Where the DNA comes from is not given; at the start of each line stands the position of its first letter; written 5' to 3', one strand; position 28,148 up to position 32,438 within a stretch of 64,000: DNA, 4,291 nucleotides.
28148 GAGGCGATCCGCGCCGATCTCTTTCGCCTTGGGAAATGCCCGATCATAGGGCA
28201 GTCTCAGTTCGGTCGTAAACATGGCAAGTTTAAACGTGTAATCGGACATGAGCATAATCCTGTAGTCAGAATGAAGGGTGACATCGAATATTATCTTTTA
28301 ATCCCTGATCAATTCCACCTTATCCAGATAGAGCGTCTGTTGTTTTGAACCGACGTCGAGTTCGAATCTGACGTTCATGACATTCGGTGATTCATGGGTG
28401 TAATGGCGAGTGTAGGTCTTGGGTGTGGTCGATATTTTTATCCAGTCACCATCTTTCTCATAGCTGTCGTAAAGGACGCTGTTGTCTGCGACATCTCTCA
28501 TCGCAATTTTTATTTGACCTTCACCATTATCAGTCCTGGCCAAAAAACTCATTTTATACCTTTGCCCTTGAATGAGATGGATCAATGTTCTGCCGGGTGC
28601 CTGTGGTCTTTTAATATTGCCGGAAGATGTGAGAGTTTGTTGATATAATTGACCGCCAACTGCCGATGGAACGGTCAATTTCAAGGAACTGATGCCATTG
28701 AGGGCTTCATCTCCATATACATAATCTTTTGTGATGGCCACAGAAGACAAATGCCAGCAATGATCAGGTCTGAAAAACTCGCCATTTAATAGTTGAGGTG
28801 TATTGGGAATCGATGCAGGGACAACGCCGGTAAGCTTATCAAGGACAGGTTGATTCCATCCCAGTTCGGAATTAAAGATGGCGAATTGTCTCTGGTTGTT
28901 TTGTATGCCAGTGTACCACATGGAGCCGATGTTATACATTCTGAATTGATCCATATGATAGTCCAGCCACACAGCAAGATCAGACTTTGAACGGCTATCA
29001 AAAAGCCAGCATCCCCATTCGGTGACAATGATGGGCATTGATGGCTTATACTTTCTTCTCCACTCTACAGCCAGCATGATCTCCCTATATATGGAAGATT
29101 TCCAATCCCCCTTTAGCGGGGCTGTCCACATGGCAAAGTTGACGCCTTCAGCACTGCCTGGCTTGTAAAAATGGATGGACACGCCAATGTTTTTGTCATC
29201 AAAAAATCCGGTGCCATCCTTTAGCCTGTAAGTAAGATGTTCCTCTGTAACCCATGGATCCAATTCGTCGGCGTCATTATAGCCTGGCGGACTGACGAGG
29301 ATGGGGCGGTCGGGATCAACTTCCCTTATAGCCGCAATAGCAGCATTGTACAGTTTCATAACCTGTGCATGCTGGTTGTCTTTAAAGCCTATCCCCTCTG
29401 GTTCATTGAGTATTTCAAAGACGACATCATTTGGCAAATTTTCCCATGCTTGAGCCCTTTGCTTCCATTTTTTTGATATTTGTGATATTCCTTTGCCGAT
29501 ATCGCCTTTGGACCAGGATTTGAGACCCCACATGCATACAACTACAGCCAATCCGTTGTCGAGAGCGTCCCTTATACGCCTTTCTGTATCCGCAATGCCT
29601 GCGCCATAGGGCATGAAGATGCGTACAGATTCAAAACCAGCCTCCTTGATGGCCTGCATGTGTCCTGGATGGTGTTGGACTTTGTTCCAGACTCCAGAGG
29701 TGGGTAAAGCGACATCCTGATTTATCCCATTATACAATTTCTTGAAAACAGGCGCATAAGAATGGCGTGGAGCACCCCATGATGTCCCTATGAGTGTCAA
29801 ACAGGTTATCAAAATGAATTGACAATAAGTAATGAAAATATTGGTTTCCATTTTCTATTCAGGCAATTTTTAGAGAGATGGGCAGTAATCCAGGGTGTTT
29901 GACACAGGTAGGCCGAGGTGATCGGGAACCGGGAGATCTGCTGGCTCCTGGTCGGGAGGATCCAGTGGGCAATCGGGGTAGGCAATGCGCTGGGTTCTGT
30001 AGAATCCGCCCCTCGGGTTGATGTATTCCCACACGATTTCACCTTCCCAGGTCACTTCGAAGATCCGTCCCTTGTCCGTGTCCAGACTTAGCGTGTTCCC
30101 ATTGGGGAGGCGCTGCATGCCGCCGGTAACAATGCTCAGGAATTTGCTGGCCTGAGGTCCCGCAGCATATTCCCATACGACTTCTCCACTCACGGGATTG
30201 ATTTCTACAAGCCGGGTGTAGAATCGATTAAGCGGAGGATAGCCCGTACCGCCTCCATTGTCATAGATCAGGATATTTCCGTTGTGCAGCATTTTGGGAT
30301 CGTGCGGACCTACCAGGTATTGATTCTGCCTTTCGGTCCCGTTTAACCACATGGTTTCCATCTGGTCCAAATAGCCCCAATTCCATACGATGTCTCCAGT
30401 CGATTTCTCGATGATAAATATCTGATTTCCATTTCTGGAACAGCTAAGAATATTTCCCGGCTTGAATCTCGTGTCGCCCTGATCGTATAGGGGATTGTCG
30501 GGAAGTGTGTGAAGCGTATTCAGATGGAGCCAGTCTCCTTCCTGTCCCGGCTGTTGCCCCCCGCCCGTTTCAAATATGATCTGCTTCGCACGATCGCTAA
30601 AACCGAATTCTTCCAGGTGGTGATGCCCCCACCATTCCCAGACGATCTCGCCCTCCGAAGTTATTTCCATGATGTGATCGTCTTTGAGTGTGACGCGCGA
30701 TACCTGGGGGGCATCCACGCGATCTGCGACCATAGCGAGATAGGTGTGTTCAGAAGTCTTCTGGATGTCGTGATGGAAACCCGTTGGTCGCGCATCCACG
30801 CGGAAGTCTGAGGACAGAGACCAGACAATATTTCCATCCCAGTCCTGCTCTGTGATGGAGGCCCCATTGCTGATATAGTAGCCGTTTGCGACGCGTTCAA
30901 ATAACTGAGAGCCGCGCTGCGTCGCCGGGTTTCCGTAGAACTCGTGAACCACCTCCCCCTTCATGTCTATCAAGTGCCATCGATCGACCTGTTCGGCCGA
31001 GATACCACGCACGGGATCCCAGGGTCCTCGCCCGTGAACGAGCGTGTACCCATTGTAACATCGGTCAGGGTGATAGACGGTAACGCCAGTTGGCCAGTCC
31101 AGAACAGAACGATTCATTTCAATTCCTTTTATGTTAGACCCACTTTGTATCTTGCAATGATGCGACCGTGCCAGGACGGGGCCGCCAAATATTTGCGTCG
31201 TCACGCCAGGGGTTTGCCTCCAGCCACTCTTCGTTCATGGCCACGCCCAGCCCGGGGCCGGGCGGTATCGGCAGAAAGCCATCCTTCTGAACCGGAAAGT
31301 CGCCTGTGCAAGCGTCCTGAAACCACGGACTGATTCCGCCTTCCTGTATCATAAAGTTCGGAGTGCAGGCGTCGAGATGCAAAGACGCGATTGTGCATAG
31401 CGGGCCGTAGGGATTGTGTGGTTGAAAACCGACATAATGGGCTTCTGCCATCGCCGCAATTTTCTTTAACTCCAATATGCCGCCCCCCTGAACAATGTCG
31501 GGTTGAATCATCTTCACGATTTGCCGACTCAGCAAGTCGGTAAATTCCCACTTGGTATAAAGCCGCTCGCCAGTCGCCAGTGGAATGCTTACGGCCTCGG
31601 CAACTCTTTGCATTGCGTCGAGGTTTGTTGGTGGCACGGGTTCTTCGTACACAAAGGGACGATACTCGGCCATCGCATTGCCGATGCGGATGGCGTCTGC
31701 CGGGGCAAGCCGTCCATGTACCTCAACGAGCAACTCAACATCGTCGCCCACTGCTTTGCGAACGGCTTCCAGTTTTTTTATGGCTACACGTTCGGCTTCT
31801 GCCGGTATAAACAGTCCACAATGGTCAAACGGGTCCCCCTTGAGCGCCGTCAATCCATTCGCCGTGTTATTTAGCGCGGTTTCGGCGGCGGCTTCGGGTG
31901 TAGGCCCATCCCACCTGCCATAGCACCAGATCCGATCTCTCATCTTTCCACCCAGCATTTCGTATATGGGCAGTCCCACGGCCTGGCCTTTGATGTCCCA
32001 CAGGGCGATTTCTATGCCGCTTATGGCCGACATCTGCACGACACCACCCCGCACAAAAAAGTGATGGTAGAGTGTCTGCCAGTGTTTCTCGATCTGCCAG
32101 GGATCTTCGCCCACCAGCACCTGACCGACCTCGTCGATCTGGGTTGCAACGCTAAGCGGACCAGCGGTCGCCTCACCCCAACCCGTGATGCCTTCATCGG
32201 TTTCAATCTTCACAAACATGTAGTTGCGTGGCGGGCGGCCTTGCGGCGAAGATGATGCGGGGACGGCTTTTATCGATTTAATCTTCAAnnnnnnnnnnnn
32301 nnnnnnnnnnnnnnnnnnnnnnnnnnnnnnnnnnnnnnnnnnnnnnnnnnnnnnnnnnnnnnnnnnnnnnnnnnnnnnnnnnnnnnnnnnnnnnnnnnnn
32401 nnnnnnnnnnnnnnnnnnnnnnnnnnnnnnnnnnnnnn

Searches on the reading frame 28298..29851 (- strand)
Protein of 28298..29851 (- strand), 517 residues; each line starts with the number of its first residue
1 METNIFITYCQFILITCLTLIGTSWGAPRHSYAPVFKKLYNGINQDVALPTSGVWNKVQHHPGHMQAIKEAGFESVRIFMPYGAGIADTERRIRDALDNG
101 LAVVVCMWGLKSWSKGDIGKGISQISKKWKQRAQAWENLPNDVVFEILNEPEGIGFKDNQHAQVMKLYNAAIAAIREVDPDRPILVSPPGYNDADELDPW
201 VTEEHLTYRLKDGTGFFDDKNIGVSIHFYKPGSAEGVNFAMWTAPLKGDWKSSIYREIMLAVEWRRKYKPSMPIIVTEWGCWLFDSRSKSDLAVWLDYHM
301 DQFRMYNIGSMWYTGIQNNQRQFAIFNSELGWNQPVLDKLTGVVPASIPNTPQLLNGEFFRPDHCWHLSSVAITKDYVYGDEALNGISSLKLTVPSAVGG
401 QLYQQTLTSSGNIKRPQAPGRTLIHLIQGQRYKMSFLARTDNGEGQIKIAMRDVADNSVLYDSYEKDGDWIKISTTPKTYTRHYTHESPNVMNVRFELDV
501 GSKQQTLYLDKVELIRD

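Call 91: search_protein_families(library=pfam, proteins=[window:28298-29851:-], max_evalue=0.00001)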
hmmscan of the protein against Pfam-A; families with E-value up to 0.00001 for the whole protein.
window:28298-29851:- (517 aa): 1 family
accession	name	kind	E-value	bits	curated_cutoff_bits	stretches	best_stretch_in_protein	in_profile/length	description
PF00150.24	Cellulase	-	8.4e-21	75.1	23.5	1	55-313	17-266/272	Cellulase (glycosyl hydrolase family 5)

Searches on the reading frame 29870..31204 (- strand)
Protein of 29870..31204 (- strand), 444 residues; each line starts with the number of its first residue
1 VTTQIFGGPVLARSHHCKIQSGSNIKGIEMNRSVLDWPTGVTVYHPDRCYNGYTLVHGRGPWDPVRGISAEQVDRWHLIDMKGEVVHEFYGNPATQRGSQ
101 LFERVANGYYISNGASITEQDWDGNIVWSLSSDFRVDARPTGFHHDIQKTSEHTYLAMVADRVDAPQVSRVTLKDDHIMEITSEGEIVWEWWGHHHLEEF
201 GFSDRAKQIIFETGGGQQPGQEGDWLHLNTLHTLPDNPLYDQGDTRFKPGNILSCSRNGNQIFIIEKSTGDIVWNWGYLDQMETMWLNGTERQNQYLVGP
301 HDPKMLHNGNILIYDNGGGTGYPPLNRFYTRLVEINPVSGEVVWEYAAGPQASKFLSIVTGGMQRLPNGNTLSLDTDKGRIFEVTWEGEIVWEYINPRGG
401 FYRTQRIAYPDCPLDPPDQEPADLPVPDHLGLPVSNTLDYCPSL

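Call 91: search_protein_families(library=pfam, proteins=[window:29870-31204:-], max_evalue=0.00001)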
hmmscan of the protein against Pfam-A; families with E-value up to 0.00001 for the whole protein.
window:29870-31204:- (444 aa): 2 families
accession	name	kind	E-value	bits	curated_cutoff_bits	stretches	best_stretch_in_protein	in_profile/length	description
PF05935.17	Arylsulfotrans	-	8.4e-23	81.4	24.2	1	76-373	30-329/374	Arylsulfotransferase (ASST)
PF14269.12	Arylsulfotran_2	-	1e-14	55.1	27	1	117-396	27-300/301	Arylsulfotransferase (ASST)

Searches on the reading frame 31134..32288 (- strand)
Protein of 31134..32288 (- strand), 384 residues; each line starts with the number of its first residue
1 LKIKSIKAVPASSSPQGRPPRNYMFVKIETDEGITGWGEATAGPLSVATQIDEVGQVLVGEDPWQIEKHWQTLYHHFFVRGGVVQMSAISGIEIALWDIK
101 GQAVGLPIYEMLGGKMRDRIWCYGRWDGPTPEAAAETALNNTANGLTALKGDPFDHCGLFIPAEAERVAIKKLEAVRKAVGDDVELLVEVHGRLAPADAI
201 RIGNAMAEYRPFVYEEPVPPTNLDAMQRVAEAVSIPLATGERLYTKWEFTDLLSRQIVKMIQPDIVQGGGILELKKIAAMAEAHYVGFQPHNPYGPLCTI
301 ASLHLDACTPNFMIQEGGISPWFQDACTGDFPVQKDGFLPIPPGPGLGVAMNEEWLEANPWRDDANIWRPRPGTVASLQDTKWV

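Call 7: search_protein_families(library=pfam, proteins=[window:31134-32288:-], max_evalue=0.001)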
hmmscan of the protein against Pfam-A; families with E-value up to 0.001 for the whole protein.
window:31134-32288:- (384 aa): 2 families
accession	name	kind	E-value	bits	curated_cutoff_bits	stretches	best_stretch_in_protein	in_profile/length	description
PF13378.12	MR_MLE_C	-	1.8e-58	198.3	29.4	1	136-354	4-218/219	Enolase C-terminal domain-like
PF02746.21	MR_MLE_N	-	3e-22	79.5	22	1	12-113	17-117/117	Mandelate racemase / muconate lactonizing enzyme, N-terminal domain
